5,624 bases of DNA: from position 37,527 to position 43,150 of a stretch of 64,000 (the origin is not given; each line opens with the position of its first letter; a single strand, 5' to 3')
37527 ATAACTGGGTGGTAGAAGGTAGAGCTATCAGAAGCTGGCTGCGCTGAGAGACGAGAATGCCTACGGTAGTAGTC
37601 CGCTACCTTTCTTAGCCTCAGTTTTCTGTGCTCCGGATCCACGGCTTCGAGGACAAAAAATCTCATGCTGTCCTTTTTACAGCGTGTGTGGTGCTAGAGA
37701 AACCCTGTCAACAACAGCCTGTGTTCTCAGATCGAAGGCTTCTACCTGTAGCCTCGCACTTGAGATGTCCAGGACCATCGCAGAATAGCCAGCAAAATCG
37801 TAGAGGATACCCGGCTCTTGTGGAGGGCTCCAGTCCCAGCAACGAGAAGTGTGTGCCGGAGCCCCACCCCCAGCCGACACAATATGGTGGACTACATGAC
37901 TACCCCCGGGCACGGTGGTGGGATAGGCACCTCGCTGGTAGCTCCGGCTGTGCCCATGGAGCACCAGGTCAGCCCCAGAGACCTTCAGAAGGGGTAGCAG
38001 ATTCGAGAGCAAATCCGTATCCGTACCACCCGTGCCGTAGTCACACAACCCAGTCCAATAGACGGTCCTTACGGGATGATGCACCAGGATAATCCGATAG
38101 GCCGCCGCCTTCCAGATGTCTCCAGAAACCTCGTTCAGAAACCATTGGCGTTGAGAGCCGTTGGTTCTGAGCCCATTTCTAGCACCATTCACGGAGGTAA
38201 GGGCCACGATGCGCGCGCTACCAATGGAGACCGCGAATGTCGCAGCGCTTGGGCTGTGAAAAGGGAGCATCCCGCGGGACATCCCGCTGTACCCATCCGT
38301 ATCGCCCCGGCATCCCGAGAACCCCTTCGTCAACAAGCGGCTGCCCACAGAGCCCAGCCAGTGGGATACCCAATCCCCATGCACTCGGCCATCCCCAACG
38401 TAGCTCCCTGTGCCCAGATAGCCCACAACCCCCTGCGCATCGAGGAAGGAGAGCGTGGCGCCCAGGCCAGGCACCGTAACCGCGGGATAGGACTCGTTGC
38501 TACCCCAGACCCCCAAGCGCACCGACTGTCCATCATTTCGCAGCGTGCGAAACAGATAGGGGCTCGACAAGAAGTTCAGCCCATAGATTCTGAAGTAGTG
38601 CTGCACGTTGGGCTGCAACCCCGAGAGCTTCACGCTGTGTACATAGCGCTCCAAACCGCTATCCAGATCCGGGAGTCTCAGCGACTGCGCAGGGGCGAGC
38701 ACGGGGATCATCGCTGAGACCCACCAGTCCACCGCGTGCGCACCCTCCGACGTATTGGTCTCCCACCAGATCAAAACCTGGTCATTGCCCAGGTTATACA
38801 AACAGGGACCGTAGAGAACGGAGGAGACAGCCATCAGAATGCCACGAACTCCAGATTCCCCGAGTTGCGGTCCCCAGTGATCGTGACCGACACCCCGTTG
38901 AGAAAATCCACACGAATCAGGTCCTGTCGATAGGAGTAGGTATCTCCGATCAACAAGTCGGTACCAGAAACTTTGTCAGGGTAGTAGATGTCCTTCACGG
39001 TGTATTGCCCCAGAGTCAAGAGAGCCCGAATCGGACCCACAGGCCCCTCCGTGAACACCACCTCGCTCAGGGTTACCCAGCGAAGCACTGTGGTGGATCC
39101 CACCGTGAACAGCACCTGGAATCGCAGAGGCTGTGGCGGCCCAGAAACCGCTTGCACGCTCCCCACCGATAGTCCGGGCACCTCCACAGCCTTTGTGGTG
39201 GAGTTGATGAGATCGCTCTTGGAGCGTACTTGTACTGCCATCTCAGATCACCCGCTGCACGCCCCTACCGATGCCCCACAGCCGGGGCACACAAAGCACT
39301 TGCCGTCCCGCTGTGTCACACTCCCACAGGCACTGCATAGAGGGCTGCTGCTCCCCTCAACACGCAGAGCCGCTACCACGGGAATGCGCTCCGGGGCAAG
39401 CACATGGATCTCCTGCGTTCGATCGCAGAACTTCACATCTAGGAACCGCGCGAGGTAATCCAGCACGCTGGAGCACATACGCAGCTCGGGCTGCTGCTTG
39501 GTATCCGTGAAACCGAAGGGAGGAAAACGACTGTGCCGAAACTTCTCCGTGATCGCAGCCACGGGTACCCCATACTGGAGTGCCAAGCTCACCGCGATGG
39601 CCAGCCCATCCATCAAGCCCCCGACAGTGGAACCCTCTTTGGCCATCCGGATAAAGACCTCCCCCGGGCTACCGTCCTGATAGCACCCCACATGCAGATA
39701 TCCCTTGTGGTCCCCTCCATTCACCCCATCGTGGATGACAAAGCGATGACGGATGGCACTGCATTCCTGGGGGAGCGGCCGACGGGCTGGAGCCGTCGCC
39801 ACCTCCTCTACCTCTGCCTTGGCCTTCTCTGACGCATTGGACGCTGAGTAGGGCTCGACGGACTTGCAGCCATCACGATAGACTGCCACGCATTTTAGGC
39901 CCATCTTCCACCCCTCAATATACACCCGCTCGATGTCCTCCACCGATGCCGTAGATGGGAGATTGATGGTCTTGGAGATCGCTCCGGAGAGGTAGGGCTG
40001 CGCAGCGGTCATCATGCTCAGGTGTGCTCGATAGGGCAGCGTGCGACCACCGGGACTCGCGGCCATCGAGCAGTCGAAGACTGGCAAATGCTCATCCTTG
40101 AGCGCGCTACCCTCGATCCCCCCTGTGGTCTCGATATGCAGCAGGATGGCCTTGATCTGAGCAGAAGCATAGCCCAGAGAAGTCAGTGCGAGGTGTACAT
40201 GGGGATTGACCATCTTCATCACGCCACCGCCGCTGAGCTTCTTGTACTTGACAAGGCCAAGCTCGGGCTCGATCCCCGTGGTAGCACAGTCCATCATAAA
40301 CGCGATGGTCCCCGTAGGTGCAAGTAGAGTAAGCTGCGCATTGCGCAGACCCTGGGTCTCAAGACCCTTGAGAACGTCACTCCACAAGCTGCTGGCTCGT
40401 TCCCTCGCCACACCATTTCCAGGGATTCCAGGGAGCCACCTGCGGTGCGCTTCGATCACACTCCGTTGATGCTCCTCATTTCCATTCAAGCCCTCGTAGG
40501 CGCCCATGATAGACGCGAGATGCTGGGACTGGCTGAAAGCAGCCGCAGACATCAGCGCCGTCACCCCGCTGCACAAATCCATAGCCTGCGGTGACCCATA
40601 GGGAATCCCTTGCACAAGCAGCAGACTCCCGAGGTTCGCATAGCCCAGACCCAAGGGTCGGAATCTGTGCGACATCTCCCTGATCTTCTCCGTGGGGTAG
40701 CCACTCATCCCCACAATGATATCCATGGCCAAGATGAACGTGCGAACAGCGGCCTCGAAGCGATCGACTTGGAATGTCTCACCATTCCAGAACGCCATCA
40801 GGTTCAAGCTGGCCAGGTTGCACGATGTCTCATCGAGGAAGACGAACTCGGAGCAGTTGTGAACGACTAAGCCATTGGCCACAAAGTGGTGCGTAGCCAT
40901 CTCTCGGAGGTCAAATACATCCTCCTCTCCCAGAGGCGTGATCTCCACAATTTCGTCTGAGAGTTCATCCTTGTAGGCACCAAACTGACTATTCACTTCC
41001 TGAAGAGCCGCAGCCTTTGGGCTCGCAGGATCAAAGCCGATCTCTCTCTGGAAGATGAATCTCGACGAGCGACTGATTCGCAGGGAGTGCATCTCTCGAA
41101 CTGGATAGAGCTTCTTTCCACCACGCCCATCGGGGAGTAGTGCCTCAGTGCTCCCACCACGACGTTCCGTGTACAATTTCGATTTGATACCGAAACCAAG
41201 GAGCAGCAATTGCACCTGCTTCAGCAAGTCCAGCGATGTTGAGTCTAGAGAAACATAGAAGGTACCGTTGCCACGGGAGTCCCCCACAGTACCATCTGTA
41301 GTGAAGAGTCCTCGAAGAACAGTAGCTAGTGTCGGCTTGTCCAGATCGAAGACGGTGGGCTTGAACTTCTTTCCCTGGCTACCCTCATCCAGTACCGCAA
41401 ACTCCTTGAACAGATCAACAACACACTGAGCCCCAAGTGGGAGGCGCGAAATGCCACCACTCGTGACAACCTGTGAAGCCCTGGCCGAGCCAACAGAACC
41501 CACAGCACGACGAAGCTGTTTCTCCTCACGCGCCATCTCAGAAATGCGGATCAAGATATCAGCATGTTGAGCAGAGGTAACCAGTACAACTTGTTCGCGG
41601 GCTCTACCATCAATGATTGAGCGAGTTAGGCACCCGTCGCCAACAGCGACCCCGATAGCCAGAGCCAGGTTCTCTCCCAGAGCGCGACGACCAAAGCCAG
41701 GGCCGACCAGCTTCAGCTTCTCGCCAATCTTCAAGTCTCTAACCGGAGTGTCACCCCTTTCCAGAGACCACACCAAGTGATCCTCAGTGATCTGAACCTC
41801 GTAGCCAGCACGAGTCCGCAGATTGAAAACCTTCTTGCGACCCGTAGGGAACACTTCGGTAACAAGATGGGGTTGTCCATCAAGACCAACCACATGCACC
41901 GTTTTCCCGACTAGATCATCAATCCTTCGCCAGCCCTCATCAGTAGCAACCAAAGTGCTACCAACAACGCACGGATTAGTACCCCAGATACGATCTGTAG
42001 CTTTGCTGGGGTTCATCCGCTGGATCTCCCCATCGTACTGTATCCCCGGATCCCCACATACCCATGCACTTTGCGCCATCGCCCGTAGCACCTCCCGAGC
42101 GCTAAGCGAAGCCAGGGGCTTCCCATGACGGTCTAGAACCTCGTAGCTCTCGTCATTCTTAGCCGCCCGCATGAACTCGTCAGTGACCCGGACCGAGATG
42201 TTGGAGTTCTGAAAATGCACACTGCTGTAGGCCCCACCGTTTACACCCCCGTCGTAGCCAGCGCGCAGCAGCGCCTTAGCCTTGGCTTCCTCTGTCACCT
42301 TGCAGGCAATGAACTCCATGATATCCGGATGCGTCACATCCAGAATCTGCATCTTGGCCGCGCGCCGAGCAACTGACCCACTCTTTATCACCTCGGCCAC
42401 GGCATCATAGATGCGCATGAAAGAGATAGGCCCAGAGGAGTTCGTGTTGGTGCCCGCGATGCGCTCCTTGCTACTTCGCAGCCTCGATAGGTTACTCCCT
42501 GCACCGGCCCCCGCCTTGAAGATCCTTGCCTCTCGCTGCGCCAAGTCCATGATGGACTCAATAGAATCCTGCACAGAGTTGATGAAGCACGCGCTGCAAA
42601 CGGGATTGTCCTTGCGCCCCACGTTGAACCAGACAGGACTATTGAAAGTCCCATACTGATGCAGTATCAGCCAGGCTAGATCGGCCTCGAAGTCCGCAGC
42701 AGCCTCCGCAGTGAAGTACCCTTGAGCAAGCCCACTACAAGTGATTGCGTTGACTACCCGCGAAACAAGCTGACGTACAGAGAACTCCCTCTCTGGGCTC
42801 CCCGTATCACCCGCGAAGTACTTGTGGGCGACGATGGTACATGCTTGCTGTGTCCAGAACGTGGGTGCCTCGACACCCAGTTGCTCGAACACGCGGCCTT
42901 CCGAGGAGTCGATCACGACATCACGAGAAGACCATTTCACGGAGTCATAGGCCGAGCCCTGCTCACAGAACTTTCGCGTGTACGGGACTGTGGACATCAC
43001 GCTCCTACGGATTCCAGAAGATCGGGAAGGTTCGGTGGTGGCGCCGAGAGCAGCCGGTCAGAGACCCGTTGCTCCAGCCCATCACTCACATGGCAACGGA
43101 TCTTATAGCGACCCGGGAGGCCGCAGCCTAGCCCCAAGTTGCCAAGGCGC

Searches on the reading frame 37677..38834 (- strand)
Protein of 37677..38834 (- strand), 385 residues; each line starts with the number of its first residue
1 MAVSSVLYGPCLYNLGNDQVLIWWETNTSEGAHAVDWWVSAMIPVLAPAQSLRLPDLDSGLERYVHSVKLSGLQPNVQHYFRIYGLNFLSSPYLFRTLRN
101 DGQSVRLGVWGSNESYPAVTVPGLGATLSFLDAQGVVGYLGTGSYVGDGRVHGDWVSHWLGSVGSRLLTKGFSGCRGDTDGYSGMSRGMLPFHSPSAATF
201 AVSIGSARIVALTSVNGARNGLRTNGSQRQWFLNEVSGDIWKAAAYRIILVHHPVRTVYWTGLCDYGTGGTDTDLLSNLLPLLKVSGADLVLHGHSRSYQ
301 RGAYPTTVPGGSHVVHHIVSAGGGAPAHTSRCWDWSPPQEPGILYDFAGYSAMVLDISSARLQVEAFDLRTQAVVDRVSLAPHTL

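Call 13: search_protein_families(library=phrogs, proteins=[window:37677-38834:-], max_evalue=0.001)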
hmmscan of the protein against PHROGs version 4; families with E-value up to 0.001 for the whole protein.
window:37677-38834:- (385 aa): 0 families

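Call 56: search_protein_families(library=pfam, proteins=[window:37677-38834:-], max_evalue=0.01)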
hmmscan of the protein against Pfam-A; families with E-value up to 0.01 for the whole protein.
window:37677-38834:- (385 aa): 1 family
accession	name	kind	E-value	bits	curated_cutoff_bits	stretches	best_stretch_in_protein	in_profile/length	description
PF16656.11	Pur_ac_phosph_N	-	5.7e-06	27.2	30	1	18-97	13-93/93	Purple acid Phosphatase, N-terminal domain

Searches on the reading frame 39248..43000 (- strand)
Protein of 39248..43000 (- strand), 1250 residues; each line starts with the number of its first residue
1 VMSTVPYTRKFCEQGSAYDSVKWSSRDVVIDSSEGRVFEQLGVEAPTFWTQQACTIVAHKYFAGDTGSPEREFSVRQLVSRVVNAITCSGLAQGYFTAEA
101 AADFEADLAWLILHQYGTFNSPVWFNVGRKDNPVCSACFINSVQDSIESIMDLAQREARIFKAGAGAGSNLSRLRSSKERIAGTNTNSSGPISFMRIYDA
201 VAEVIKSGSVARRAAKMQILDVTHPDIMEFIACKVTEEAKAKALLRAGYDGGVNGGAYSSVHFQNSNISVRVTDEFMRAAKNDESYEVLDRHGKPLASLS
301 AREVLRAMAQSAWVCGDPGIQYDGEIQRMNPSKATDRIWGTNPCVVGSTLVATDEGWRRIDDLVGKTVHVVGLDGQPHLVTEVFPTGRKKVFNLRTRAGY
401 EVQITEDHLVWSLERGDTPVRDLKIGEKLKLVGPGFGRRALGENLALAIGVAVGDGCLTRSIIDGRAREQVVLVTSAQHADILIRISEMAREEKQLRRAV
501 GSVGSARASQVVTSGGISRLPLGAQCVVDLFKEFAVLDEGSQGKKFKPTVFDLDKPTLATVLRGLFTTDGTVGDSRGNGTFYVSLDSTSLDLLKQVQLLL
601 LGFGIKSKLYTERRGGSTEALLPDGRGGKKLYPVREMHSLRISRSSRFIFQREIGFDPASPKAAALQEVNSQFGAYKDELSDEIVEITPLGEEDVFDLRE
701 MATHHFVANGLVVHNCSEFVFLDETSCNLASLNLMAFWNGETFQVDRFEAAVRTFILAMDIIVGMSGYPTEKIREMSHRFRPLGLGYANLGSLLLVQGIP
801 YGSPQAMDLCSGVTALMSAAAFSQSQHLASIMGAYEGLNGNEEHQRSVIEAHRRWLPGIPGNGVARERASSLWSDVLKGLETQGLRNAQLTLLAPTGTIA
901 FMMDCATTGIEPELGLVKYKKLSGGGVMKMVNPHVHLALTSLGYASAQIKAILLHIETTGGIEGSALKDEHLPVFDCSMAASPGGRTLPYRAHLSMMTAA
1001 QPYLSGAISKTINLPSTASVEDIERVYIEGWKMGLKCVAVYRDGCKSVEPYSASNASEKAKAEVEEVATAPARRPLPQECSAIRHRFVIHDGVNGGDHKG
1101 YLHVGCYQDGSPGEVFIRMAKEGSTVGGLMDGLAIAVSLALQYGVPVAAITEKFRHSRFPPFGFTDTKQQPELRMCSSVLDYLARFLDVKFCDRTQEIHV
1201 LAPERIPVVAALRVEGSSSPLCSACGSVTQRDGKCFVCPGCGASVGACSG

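Call 13: search_protein_families(library=phrogs, proteins=[window:39248-43000:-], max_evalue=0.001)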
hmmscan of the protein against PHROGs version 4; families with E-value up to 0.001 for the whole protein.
window:39248-43000:- (1250 aa): 8 families
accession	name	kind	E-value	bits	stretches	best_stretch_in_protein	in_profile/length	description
phrog_84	-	DNA, RNA and nucleotide metabolism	1.7e-107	361.7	1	100-1246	241-973/975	ribonucleoside-diphosphate reductase large subunit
phrog_3844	-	moron, auxiliary metabolic gene and host takeover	7.7e-28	98.6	1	725-1036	160-425/451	NrdA-like aerobic NDP reductase large subunit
phrog_3987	-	DNA, RNA and nucleotide metabolism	1.4e-18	67.7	1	110-346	195-436/467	ribonucleotide reductase large subunit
phrog_30356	-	DNA, RNA and nucleotide metabolism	6.1e-16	58.6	1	342-608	383-633/823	helicase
phrog_367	-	DNA, RNA and nucleotide metabolism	4.8e-15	55.8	2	191-344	262-388/701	ribonucleotide reductase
phrog_6132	-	DNA, RNA and nucleotide metabolism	2e-11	44.8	1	115-206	195-286/530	ribonucleotide reductase large subunit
phrog_12229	-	DNA, RNA and nucleotide metabolism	2.8e-06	27.1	1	112-211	54-151/577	ribonucleotide reductase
phrog_30939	-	DNA, RNA and nucleotide metabolism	7.8e-06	25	0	34-231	399-591/977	ribonucleotide reductase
